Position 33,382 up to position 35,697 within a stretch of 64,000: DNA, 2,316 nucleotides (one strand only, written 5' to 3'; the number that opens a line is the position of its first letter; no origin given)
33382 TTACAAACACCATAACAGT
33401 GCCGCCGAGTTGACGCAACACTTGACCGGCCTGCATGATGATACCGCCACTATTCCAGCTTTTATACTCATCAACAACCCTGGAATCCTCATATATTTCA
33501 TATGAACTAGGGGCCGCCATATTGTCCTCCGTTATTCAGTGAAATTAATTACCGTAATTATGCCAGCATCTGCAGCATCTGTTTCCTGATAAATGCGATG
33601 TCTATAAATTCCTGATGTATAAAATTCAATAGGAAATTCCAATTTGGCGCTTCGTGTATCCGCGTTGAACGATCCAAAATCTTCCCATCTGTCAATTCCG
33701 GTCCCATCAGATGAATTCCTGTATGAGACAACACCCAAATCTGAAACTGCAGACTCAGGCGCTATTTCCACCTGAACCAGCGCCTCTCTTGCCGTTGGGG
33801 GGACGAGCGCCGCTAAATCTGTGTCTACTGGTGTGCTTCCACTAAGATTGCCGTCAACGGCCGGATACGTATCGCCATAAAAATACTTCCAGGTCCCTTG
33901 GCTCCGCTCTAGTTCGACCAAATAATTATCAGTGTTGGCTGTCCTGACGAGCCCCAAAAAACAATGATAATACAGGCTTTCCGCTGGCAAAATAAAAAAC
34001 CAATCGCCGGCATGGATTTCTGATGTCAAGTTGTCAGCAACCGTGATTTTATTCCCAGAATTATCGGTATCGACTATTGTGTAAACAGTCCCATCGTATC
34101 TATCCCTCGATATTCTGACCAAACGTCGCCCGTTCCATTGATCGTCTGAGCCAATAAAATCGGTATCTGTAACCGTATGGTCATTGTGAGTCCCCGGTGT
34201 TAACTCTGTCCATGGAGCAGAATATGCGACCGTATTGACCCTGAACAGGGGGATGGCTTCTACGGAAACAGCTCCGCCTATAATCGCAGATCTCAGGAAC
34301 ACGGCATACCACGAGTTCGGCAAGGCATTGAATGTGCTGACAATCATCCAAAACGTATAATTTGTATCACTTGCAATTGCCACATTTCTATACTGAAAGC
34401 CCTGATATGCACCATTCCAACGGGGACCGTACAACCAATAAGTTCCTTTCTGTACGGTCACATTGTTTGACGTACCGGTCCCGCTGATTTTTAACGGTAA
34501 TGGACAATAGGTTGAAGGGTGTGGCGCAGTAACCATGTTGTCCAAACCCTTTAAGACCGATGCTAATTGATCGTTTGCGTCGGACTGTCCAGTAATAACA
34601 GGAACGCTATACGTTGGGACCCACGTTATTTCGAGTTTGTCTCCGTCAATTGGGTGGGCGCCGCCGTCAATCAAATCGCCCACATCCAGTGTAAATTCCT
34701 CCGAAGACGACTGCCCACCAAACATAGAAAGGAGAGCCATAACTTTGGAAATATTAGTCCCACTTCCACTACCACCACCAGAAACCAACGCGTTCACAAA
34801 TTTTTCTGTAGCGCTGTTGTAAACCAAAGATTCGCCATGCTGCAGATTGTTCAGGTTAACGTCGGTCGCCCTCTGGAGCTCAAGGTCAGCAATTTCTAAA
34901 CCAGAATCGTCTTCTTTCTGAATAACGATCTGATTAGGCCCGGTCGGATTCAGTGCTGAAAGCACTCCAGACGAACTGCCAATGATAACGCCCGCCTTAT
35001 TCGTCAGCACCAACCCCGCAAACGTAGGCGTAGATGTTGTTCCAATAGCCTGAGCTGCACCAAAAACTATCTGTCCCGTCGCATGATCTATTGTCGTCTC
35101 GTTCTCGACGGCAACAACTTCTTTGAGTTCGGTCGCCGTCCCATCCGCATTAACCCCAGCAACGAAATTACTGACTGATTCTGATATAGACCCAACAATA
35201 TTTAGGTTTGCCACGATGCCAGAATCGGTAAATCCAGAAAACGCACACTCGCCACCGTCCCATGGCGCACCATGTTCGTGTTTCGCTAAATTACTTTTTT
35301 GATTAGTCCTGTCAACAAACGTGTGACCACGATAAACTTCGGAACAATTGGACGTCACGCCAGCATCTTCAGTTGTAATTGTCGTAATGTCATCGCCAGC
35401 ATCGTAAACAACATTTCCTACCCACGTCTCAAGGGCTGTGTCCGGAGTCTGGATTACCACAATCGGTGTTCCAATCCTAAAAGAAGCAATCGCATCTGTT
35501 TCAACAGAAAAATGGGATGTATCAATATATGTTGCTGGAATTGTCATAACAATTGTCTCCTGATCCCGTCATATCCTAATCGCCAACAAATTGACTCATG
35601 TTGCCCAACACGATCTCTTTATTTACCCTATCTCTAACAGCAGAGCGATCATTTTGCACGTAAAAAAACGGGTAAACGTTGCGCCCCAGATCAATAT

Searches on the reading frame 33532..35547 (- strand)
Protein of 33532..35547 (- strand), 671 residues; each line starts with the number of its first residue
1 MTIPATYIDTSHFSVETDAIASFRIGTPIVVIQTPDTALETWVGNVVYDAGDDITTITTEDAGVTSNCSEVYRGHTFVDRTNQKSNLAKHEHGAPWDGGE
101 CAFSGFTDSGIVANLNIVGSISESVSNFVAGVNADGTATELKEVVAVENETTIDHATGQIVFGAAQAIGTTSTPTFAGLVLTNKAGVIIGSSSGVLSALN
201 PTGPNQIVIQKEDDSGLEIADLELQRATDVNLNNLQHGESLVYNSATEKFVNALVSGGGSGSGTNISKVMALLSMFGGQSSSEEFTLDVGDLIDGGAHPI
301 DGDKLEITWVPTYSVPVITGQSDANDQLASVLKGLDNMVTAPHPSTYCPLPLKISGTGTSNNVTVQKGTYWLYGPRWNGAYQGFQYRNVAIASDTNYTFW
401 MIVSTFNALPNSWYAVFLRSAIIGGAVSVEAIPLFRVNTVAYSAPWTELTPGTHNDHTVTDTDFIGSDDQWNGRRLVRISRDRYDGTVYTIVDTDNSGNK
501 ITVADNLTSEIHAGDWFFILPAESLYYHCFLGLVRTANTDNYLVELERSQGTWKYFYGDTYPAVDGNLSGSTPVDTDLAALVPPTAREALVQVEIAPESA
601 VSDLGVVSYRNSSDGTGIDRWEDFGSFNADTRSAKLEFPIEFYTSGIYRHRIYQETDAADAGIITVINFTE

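Call 7: search_protein_families(library=pfam, proteins=[window:33532-35547:-], max_evalue=0.01)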
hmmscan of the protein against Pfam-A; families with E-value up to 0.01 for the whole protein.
window:33532-35547:- (671 aa): 0 families

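Call 9: search_protein_families(library=phrogs, proteins=[window:33532-35547:-], max_evalue=0.001)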
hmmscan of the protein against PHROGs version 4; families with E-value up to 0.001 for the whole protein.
window:33532-35547:- (671 aa): 1 family
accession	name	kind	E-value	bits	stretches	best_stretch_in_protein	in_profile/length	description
phrog_13853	-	unknown function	1.8e-05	25.7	1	214-254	24-59/151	-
